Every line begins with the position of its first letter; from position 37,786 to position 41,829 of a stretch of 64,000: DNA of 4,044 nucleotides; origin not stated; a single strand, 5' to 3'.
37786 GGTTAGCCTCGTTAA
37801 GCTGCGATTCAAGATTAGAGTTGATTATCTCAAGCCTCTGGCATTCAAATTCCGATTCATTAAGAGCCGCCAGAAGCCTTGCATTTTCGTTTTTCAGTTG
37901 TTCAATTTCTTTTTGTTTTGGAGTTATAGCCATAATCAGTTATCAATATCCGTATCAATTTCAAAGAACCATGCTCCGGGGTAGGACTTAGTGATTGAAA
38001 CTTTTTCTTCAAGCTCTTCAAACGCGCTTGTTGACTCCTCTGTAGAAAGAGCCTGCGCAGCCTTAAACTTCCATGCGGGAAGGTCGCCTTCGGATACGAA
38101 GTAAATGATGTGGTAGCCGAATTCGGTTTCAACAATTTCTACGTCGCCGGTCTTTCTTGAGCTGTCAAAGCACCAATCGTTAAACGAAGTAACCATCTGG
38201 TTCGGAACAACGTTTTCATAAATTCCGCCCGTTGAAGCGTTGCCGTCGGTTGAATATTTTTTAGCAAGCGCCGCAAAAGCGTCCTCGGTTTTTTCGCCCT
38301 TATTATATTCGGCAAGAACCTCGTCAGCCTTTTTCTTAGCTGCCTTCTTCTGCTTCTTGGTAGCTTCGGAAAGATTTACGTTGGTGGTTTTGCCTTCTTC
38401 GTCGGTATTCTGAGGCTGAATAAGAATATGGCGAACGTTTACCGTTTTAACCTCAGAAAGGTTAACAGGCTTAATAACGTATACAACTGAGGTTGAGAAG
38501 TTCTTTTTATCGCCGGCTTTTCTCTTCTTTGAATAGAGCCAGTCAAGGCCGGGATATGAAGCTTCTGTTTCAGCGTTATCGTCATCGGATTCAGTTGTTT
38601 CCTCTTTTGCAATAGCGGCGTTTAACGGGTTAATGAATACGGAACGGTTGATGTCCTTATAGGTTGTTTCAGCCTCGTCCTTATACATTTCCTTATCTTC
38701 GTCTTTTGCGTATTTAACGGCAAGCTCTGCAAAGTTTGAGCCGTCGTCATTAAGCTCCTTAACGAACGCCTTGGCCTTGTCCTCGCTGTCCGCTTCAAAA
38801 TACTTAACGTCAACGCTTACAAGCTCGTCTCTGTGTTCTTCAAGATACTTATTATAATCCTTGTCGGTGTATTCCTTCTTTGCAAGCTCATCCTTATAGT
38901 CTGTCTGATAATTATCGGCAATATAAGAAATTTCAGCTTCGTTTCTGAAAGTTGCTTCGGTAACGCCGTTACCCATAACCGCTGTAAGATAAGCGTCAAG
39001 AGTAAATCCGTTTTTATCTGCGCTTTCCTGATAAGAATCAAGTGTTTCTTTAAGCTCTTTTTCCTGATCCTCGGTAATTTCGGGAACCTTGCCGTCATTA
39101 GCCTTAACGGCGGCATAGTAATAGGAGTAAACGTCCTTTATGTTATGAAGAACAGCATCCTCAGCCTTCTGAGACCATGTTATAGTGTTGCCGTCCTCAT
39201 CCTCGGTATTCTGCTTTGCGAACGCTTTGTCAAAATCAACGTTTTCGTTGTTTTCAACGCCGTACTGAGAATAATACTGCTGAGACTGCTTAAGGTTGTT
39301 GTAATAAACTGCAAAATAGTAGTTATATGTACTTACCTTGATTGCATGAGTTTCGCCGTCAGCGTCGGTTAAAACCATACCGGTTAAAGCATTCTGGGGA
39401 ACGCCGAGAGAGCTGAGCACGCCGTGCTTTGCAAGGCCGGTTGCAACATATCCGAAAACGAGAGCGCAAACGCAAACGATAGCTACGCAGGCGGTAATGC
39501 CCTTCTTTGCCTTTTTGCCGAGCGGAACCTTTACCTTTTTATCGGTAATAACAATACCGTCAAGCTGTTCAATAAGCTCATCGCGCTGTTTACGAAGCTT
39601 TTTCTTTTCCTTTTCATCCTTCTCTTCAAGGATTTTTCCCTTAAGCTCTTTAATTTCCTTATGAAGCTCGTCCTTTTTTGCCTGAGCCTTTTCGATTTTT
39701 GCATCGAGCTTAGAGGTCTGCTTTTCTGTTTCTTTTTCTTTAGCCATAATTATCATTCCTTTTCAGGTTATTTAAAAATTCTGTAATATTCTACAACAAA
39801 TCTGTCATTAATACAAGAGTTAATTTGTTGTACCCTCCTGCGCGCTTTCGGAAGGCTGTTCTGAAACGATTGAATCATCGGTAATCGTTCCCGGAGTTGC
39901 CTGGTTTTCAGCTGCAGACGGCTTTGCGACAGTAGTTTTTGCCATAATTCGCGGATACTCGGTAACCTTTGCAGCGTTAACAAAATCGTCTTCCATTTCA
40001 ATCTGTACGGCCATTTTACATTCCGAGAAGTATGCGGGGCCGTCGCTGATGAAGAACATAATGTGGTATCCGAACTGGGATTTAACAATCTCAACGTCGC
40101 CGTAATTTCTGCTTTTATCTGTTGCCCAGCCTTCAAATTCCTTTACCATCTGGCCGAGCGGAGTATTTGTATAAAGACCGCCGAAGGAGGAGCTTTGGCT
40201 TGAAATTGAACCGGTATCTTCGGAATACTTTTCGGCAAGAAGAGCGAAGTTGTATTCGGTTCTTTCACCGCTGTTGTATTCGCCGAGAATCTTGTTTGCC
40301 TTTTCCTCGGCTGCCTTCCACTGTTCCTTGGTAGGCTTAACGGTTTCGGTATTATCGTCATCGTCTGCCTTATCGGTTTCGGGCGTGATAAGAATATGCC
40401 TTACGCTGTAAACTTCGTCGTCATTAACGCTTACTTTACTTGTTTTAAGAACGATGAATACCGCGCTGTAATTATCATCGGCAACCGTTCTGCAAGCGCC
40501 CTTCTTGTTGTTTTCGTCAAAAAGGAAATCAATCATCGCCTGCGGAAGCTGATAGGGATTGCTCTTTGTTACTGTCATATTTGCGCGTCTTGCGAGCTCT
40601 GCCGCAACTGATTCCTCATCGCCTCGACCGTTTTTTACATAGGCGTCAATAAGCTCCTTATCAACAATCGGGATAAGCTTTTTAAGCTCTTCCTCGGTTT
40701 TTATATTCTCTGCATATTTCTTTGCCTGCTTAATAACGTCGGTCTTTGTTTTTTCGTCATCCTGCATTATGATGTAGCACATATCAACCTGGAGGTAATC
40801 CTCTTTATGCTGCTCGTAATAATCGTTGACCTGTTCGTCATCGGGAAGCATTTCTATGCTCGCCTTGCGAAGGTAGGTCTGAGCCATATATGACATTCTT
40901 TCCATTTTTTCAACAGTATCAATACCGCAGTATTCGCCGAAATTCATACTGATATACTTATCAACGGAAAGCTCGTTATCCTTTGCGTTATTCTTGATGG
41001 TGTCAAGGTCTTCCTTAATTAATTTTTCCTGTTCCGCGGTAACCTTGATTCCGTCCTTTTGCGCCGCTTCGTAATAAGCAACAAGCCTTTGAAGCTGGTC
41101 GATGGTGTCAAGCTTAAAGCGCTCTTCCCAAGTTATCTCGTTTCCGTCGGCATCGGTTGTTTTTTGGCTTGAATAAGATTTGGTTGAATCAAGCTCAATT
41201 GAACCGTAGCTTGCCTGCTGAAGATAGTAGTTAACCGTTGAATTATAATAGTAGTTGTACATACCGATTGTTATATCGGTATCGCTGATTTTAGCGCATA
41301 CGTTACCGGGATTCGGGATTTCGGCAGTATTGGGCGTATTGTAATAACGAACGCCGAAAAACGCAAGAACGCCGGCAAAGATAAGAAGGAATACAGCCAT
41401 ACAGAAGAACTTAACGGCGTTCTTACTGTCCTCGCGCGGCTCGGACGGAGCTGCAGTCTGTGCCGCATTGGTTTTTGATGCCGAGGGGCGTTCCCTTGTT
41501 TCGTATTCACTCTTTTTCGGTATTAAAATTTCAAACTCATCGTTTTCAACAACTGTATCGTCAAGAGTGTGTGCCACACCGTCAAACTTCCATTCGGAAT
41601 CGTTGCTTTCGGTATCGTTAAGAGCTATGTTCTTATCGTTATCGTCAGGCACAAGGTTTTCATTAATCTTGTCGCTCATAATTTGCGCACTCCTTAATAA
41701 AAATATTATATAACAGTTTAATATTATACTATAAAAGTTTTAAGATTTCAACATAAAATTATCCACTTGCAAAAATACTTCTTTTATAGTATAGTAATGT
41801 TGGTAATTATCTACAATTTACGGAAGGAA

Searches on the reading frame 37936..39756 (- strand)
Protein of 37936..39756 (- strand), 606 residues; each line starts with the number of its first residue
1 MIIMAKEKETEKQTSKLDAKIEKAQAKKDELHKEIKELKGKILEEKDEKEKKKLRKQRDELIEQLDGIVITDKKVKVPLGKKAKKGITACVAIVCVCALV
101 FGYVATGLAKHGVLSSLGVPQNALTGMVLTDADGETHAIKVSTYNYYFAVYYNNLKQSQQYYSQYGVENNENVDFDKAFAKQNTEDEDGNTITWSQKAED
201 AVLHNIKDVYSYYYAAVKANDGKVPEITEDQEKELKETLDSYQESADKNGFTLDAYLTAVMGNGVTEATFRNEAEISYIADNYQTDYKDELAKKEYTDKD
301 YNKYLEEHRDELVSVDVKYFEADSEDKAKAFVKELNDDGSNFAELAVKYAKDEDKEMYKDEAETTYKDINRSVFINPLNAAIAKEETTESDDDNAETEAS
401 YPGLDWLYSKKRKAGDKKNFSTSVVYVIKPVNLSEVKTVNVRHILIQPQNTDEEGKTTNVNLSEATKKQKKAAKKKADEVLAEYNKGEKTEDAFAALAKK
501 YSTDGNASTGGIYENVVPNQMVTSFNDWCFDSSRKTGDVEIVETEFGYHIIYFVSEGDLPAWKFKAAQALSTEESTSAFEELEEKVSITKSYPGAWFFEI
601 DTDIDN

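Call 55: search_protein_families(library=pfam, proteins=[window:37936-39756:-], max_evalue=0.00001)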
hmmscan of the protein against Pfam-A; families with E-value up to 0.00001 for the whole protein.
window:37936-39756:- (606 aa): 2 families
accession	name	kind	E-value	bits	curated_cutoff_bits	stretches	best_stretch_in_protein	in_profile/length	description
PF13616.12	Rotamase_3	-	2.6e-19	70.3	22.5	1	436-552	13-111/116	PPIC-type PPIASE domain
PF00639.27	Rotamase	-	3e-17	63.8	21.7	1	443-553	1-95/97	PPIC-type PPIASE domain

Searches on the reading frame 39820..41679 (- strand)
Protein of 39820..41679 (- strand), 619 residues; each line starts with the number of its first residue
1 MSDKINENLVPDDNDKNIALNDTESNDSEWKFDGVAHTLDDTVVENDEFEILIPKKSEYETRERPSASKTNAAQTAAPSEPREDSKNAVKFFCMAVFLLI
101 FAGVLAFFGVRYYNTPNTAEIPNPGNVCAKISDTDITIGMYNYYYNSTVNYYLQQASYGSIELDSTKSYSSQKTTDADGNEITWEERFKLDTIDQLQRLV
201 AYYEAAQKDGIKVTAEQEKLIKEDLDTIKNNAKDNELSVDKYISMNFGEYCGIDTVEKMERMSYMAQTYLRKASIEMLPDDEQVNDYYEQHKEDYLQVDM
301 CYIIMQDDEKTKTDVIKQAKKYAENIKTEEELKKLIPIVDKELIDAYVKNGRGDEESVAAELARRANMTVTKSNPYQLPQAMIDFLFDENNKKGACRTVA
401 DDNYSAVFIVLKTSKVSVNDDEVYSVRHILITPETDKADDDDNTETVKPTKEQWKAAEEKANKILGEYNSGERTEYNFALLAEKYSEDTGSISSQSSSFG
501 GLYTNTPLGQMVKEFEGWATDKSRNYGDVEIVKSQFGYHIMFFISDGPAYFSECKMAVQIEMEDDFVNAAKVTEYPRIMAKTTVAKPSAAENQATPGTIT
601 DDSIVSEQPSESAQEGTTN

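Call 24: search_protein_families(library=pfam, proteins=[window:39820-41679:-], max_evalue=0.00001)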
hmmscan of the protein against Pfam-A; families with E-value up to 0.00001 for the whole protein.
window:39820-41679:- (619 aa): 2 families
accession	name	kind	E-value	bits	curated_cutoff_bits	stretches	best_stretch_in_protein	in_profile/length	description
PF00639.27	Rotamase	-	2.3e-12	48.2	21.7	1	428-541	1-93/97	PPIC-type PPIASE domain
PF13616.12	Rotamase_3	-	8.3e-12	46.1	22.5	1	419-541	12-110/116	PPIC-type PPIASE domain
